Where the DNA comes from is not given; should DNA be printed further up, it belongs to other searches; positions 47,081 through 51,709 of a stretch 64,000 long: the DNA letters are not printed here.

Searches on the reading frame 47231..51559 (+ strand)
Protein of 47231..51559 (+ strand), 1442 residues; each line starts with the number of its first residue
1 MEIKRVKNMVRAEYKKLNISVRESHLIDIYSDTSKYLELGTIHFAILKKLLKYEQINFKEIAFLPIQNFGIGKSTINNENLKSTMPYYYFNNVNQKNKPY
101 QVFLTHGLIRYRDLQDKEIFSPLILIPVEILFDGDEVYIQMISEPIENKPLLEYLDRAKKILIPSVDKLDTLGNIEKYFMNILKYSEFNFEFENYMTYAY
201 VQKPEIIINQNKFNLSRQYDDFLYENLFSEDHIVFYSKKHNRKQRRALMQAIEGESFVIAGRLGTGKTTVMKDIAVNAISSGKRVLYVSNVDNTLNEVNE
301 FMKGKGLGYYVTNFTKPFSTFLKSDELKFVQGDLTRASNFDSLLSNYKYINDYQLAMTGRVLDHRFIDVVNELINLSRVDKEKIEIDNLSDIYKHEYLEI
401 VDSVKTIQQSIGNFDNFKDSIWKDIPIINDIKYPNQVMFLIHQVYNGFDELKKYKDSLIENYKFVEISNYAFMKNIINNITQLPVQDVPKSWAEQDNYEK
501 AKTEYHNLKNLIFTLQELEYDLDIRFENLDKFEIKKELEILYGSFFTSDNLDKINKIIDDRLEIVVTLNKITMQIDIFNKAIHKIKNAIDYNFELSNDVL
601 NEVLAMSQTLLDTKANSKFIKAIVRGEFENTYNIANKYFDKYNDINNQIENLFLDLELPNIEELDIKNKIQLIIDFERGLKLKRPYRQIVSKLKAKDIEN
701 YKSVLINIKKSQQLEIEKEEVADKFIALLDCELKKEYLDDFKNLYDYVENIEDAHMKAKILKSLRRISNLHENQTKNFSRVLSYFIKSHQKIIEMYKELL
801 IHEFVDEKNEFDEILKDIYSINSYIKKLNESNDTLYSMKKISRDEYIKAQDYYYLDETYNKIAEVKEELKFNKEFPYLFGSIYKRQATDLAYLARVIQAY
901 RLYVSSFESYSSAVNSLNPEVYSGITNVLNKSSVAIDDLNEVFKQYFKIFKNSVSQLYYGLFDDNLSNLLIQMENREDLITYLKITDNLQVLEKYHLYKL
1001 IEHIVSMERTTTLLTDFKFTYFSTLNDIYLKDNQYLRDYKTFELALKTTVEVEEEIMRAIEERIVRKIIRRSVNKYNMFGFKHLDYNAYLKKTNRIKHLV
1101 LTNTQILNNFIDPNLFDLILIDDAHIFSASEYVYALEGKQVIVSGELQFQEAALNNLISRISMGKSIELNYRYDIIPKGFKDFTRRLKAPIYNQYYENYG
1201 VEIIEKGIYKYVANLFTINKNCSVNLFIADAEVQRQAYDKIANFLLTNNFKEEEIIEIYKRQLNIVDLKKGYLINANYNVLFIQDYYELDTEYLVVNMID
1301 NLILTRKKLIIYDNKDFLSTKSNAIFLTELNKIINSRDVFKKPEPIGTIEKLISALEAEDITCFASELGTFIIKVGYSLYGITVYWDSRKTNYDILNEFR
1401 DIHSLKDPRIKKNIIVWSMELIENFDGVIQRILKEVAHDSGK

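Call 51: search_protein_families(library=pfam, proteins=[window:47231-51559:+], max_evalue=0.01)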
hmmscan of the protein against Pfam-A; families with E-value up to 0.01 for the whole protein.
window:47231-51559:+ (1442 aa): 7 families
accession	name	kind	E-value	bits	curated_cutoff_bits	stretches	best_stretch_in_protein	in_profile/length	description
PF25199.1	nSTAND_NTPase5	-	6.8e-06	26.4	34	1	255-297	42-85/145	Novel STAND NTPase 5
PF13604.12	AAA_30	-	0.00014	22.1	27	1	241-293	3-57/191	AAA domain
PF00270.35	DEAD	-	0.00024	21.3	26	1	242-291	2-54/167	DEAD/DEAH box helicase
PF03193.22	RsgA_GTPase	-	0.00069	19.9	30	1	192-277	42-129/174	RsgA GTPase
PF06745.19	ATPase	-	0.00072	19.4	26.6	1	253-306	18-71/231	KaiC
PF13245.12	AAA_19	-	0.0025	18.4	25.1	0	244-315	1-65/134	AAA domain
PF13086.12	AAA_11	-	0.0055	16.9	27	1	240-290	2-60/257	AAA domain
